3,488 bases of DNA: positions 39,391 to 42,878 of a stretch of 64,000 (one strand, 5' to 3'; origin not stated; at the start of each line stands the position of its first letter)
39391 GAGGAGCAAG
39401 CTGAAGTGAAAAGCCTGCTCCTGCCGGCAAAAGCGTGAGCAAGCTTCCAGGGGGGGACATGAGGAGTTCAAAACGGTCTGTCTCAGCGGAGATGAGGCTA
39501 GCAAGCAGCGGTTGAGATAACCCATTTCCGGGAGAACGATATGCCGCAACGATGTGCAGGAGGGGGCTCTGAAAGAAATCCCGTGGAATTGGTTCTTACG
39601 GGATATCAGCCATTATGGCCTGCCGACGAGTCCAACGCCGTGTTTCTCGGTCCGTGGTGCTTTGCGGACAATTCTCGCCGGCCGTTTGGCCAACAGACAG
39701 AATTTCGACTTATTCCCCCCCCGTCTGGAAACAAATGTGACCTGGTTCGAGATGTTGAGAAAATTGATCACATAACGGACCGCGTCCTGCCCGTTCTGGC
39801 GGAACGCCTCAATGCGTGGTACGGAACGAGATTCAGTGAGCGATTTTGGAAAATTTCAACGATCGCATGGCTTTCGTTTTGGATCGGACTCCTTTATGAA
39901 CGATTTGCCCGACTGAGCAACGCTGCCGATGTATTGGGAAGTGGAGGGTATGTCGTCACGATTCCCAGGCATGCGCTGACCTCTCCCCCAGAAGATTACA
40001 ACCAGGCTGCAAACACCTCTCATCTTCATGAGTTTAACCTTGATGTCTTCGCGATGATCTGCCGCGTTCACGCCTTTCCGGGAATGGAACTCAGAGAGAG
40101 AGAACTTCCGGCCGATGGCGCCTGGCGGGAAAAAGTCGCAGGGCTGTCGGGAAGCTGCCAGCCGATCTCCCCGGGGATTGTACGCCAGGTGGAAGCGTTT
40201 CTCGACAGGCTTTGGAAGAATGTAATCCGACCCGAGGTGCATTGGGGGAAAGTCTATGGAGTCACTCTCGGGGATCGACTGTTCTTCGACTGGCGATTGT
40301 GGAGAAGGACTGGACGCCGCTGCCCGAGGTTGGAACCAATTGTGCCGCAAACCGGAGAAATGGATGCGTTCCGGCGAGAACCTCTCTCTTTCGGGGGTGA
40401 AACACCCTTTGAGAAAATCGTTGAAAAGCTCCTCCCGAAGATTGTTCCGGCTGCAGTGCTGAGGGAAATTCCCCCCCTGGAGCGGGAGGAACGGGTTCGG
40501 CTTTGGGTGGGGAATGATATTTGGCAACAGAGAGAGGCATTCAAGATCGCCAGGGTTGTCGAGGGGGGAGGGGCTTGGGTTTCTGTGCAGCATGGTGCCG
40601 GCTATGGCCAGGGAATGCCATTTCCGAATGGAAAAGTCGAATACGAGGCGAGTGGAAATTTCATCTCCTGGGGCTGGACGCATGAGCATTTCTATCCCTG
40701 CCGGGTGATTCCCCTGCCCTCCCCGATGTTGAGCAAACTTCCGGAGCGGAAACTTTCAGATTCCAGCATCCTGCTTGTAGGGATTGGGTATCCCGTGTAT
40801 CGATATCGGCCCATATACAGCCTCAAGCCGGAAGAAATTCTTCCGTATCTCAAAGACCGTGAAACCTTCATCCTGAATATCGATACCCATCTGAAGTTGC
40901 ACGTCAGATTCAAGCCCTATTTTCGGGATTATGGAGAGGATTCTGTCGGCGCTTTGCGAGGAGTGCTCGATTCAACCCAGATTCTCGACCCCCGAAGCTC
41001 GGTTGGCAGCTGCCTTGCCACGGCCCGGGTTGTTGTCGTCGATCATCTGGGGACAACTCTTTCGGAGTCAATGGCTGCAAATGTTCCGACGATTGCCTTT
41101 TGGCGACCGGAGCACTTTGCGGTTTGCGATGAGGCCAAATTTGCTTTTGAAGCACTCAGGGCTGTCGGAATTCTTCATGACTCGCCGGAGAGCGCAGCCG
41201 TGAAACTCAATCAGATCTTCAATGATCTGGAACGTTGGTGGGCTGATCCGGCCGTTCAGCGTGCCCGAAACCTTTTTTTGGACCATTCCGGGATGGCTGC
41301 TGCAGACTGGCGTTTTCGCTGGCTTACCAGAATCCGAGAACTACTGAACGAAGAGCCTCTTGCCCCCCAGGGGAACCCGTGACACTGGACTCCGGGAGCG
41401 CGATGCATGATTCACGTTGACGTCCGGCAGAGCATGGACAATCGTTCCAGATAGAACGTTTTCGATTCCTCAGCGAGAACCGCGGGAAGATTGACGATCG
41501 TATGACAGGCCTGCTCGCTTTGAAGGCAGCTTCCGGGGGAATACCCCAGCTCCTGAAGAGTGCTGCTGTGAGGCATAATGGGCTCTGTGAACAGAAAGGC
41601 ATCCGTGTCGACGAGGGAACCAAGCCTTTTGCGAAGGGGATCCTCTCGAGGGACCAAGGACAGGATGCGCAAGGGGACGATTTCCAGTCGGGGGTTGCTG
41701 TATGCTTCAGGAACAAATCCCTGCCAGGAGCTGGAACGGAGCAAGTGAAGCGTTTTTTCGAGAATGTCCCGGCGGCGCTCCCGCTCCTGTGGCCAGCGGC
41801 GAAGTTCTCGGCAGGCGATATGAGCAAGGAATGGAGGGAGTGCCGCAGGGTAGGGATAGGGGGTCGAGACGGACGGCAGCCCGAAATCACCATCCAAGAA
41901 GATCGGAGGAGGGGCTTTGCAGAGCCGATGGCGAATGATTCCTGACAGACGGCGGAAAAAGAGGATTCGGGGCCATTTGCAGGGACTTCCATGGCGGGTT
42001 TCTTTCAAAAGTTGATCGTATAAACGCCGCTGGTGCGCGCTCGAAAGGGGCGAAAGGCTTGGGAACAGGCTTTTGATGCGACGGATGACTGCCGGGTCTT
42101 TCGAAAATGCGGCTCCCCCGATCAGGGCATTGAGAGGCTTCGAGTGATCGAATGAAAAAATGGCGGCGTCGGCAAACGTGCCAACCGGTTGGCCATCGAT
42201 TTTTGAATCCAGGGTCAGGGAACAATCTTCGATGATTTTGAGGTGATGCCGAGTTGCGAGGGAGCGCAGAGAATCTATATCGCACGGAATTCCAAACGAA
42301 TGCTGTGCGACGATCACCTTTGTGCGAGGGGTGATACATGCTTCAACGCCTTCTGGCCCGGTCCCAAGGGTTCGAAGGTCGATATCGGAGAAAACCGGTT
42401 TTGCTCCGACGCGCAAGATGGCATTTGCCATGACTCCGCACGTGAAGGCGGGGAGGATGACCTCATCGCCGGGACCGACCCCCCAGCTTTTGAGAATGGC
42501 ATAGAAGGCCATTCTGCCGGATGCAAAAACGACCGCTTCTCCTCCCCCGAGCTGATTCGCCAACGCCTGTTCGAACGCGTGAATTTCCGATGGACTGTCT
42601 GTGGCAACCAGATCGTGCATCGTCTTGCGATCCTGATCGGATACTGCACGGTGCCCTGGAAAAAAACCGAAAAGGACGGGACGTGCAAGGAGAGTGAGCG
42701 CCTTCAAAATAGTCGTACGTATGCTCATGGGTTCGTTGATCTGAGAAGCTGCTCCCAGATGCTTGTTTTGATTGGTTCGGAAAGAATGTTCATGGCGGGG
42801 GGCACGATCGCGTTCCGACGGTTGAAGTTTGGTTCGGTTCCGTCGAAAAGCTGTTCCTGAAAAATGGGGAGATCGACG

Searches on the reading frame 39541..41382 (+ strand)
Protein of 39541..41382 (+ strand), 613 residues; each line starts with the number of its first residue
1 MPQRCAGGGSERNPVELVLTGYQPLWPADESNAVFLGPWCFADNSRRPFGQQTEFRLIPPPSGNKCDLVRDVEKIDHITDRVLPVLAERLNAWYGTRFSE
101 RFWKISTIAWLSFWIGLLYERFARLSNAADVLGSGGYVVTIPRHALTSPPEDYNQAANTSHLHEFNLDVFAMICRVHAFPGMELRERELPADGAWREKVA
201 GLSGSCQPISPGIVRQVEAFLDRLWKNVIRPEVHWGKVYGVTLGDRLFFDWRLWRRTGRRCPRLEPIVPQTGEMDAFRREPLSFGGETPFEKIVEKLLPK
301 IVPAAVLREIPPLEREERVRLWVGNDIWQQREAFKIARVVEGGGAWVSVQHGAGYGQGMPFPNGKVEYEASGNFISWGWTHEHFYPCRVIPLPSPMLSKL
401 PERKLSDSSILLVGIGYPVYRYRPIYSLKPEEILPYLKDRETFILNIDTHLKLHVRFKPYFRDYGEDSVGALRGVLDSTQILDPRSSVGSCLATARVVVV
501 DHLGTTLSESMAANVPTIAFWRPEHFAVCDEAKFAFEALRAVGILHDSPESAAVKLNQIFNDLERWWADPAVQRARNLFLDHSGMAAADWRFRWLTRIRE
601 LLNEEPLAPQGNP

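Call 7: search_protein_families(library=pfam, proteins=[window:39541-41382:+], max_evalue=0.001)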
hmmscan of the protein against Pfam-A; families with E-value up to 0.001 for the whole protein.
window:39541-41382:+ (613 aa): 0 families

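Call 17: search_protein_families(library=ncbifam, proteins=[window:39541-41382:+], max_evalue=0.001)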
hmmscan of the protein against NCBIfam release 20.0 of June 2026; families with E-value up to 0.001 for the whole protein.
window:39541-41382:+ (613 aa): 1 family
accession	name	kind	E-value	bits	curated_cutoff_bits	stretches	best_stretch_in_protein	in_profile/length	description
TIGR04331.1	o_ant_LIC12162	subfamily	3.5e-95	319.9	225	1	17-594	1-581/585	LIC12162 family transferase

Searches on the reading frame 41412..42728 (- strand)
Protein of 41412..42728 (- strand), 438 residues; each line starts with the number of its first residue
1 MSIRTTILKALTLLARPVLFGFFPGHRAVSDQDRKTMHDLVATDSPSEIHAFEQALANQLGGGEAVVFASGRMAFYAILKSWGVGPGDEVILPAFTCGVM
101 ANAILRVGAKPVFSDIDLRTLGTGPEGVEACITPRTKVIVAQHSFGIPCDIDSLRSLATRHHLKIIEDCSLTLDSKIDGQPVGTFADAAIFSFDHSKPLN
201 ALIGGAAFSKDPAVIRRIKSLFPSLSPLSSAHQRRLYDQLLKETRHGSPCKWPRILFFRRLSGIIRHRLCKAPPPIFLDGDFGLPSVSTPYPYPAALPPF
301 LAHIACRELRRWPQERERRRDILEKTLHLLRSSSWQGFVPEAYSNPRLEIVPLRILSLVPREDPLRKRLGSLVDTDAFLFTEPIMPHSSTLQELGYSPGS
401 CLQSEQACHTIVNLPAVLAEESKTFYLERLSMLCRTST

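Call 7: search_protein_families(library=pfam, proteins=[window:41412-42728:-], max_evalue=0.001)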
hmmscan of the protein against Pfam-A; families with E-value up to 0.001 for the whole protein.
window:41412-42728:- (438 aa): 1 family
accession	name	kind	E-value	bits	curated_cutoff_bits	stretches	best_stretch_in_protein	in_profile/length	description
PF01041.23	DegT_DnrJ_EryC1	-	1.4e-50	173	19.8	1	47-221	24-198/360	DegT/DnrJ/EryC1/StrS aminotransferase family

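Call 17: search_protein_families(library=ncbifam, proteins=[window:41412-42728:-], max_evalue=0.001)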
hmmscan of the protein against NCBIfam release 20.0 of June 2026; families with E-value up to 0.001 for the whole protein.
window:41412-42728:- (438 aa): 11 families
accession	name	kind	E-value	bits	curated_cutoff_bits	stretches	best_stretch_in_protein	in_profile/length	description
NF008658.2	PRK11658.1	equivalog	4e-35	121.2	631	1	48-221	34-206/379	UDP-4-amino-4-deoxy-L-arabinose aminotransferase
TIGR03588.1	PseC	equivalog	3.7e-34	118.3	423.5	1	47-221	30-210/380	UDP-4-amino-4,6-dideoxy-N-acetyl-beta-L-altrosamine transaminase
NF008687.0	PRK11706.1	equivalog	3.5e-32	111.6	375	1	54-218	38-202/375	dTDP-4-amino-4,6-dideoxygalactose transaminase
TIGR04181.1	NHT_00031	hypoth_equivalog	6.4e-32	110.8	420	1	49-221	32-220/359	LegC family aminotransferase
TIGR04427.1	PLP_DesI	equivalog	1.1e-30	107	650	1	49-221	54-224/390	dTDP-4-dehydro-6-deoxyglucose aminotransferase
TIGR02379.1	ECA_wecE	subfamily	2.8e-28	98.8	434.85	1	59-218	43-203/376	dTDP-4-amino-4,6-dideoxy-D-glucose transaminase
NF011936.0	PRK15407.1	equivalog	8.3e-25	87.4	423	1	50-221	68-247/440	lipopolysaccharide biosynthesis protein RfbH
NF005871.0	PRK07811.1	equivalog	1.9e-05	23.4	513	1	49-221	63-234/389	cystathionine gamma-synthase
NF004621.0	PRK05957.1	equivalog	0.00041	19.2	498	1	65-141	92-166/389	pyridoxal phosphate-dependent aminotransferase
NF005758.0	PRK07582.1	equivalog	0.00043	19.1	440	0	43-94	53-101/372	cystathionine gamma-lyase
NF006096.0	PRK08248.1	equivalog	0.0009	18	726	0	51-192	68-207/431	homocysteine synthase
